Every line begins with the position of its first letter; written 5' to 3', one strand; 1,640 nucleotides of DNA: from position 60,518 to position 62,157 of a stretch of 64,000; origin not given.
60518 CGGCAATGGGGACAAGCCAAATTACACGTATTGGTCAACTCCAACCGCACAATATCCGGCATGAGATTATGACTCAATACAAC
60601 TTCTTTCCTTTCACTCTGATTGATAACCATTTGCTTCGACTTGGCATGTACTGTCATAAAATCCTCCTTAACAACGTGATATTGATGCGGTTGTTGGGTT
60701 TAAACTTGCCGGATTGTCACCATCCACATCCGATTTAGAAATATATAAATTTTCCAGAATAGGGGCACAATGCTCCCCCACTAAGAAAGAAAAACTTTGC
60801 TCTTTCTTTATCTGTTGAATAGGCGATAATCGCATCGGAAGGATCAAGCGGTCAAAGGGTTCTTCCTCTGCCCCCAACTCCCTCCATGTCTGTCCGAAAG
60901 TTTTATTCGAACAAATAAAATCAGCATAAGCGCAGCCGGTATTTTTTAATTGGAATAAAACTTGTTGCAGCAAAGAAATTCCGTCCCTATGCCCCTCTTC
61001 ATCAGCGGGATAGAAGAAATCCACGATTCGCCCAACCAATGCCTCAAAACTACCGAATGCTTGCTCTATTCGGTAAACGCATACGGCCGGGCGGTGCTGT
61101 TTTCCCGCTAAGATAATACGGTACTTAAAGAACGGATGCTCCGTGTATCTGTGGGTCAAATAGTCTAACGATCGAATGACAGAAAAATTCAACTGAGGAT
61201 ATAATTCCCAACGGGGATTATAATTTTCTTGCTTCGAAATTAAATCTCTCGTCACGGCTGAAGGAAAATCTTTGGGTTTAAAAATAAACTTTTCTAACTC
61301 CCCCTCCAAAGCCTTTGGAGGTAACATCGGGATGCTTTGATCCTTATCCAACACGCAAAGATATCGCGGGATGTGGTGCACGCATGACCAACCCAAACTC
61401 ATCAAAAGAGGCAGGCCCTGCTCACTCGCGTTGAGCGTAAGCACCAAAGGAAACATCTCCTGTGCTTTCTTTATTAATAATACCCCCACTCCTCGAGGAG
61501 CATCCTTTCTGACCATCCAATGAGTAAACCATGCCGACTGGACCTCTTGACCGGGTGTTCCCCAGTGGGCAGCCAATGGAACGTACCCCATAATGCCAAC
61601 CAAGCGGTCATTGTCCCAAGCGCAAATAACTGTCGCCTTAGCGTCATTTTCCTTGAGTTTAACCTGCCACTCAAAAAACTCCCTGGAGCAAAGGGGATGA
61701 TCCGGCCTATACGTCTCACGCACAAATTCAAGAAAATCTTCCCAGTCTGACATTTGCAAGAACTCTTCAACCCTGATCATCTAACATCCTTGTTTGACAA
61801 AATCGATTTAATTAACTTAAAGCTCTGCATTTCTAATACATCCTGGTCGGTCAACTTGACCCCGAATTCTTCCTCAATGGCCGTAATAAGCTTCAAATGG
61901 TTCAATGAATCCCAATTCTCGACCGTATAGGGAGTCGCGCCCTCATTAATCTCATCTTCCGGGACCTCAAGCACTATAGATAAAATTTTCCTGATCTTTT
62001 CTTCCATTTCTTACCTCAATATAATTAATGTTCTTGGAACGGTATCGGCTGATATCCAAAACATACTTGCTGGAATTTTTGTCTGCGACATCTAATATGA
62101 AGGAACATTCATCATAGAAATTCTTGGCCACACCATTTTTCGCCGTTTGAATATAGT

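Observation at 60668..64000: FkbH-like loader + ACP + FabG-like reductase + putative acyltransferase: an N-acyl (glyceroyl / hydroxyacyl) decoration module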

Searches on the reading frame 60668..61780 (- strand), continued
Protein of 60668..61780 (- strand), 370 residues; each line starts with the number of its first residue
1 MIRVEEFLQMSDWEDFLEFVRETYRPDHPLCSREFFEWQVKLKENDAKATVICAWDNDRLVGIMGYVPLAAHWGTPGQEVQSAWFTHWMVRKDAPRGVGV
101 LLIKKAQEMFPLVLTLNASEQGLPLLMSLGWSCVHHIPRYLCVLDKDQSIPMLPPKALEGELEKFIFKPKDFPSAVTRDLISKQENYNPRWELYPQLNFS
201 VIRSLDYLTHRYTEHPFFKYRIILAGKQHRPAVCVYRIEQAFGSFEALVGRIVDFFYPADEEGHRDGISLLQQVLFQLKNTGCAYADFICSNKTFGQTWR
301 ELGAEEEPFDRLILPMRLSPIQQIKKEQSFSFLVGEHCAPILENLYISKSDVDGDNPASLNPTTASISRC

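Call 76: get_annotated_region(hit=H1, flank=10000)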
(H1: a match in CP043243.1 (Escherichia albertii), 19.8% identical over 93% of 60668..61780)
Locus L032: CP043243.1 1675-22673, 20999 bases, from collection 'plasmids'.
description: Escherichia albertii strain RM15115 plasmid p3RM15115, complete sequence
organism: Escherichia albertii (NCBI taxid 208962)
taxonomy: Bacteria; Pseudomonadota; Gammaproteobacteria; Enterobacterales; Enterobacteriaceae; Escherichia; Escherichia albertii
host: -; source: White-Breasted Nuthatch,genomic DNA,cloacal swab; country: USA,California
typing (MOB-suite, as given by PLSDB): non-mobilizable; replicon rep_cluster_488
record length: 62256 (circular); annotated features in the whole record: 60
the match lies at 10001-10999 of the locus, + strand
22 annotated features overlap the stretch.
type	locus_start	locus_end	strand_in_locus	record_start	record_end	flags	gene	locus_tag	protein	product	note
CDS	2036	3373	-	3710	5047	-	-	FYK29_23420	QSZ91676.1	AAA family ATPase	-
CDS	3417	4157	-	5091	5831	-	-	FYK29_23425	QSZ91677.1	hypothetical protein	-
CDS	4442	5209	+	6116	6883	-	-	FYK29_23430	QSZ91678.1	hypothetical protein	-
CDS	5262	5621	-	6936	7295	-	-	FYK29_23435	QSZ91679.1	hypothetical protein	-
CDS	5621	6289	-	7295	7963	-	-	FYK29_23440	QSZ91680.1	AAA family ATPase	-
CDS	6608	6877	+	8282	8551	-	-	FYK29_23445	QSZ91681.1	DUF1778 domain-containing protein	-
CDS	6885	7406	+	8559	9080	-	-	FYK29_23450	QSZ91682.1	GNAT family N-acetyltransferase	-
CDS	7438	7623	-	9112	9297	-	-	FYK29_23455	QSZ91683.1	hypothetical protein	-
CDS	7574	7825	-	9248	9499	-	-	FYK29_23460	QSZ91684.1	hypothetical protein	-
CDS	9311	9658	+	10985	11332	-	-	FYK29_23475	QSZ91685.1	hypothetical protein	-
CDS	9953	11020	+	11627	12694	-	-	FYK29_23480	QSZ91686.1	GNAT family N-acetyltransferase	-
CDS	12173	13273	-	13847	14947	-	apbC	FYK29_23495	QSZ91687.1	iron-sulfur cluster carrier protein ApbC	-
CDS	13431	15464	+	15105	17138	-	metG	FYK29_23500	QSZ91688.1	methionine--tRNA ligase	-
CDS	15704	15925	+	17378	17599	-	-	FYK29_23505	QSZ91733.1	hypothetical protein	-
CDS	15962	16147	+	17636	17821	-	-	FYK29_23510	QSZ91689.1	hypothetical protein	-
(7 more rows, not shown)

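Call 82: search_protein_families(library=pfam, proteins=[L009:8516-8902:+, L009:8918-10546:+, L013:296-1012:+, L013:1064-2962:+, L013:3157-4236:+, L013:4233-5339:+, L013:5444-6712:+], max_evalue=0.0001)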
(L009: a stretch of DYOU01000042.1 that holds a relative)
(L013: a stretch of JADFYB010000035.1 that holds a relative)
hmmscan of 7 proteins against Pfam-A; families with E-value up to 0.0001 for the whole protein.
L009:8516-8902:+ (128 aa): 1 family
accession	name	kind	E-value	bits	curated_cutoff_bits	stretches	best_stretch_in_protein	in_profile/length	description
PF13669.12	Glyoxalase_4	-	4.4e-13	49.9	27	1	29-108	26-104/109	Glyoxalase/Bleomycin resistance protein/Dioxygenase superfamily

L009:8918-10546:+ (542 aa): 2 families
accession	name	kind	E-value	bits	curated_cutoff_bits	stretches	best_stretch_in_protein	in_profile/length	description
PF04055.27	Radical_SAM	-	4.6e-24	85.9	29.5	1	276-434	3-165/166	Radical SAM superfamily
PF02310.24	B12-binding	-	2.9e-09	37.2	32.1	1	143-217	48-116/121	B12 binding domain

L013:296-1012:+ (238 aa): 0 families

L013:1064-2962:+ (632 aa): 3 families
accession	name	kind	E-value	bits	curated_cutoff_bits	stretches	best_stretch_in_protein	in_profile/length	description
PF00733.27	Asn_synthase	-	7.1e-71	240.1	21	1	242-624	2-354/354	Asparagine synthase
PF13537.11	GATase_7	-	4.1e-43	146.7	25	1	46-165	1-122/123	Glutamine amidotransferase domain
PF13522.11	GATase_6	-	2.7e-41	141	27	1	31-160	1-130/130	Glutamine amidotransferase domain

L013:3157-4236:+ (359 aa): 2 families
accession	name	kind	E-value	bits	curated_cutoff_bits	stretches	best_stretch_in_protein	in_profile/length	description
PF04055.27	Radical_SAM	-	4.4e-15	56.7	29.5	1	55-212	1-160/166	Radical SAM superfamily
PF13186.11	SPASM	-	4.2e-08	33.8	21.5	1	287-350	1-66/67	Iron-sulfur cluster-binding domain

L013:4233-5339:+ (368 aa): 3 families
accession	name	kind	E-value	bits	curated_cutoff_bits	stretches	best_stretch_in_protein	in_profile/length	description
PF03275.19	GLF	-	3.7e-24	86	26.3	1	143-351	1-203/203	UDP-galactopyranose mutase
PF13450.12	NAD_binding_8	-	3.9e-13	49.9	21.9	1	6-71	1-66/68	NAD(P)-binding Rossmann-like domain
PF01266.30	DAO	-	7.5e-06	26.1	27.9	1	4-39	2-37/353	FAD dependent oxidoreductase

L013:5444-6712:+ (422 aa): 0 families

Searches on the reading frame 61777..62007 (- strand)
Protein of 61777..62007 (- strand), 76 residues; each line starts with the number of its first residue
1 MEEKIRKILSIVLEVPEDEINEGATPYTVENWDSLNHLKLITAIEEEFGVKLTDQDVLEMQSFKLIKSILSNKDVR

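Call 4: search_protein_families(library=pfam, proteins=[window:61777-62007:-], max_evalue=0.01)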
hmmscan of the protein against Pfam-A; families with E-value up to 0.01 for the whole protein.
window:61777-62007:- (76 aa): 1 family
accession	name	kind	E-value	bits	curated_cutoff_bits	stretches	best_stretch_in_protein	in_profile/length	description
PF00550.31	PP-binding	-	8.5e-07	29.6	20.8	1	3-62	1-59/67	Phosphopantetheine attachment site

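Call 5: search_protein_families(library=ncbifam, proteins=[window:61777-62007:-], max_evalue=0.01)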
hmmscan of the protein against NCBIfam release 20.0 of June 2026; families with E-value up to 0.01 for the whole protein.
window:61777-62007:- (76 aa): 11 families
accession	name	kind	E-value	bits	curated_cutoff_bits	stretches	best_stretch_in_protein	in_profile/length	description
NF002148.0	PRK00982.1-2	subfamily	3.6e-08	33.1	71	1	2-72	6-76/79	acyl carrier protein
NF058660.1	cispen_ACP_AmcB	equivalog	1.9e-07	31.1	80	1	2-70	3-72/80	cispentacin biosynthesis acyl carrier protein AmcB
NF002149.0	PRK00982.1-3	equivalog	2.6e-07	30.5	106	1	1-60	4-63/78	acyl carrier protein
NF005480.0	PRK07081.1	equivalog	3.9e-07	29.9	72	1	1-70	1-70/83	acyl carrier protein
TIGR00517.1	acyl_carrier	equivalog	4.2e-07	29.7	70.45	1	2-62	5-65/77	acyl carrier protein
NF002151.0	PRK00982.1-5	equivalog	9.4e-07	28.9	92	1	2-63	5-66/78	acyl carrier protein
NF006031.0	PRK08172.1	equivalog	2.5e-05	24.8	76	1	2-66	6-70/82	acyl carrier protein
NF002150.0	PRK00982.1-4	subfamily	4.7e-05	23.5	66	1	3-61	8-66/80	acyl carrier protein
NF002147.0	PRK00982.1-1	equivalog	0.00087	19.1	84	1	10-63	17-70/83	acyl carrier protein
NF005079.0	PRK06508.1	equivalog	0.0021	18.4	83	1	3-53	6-56/93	acyl carrier protein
NF009104.0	PRK12449.1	equivalog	0.0039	17.1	70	1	33-66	38-71/80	acyl carrier protein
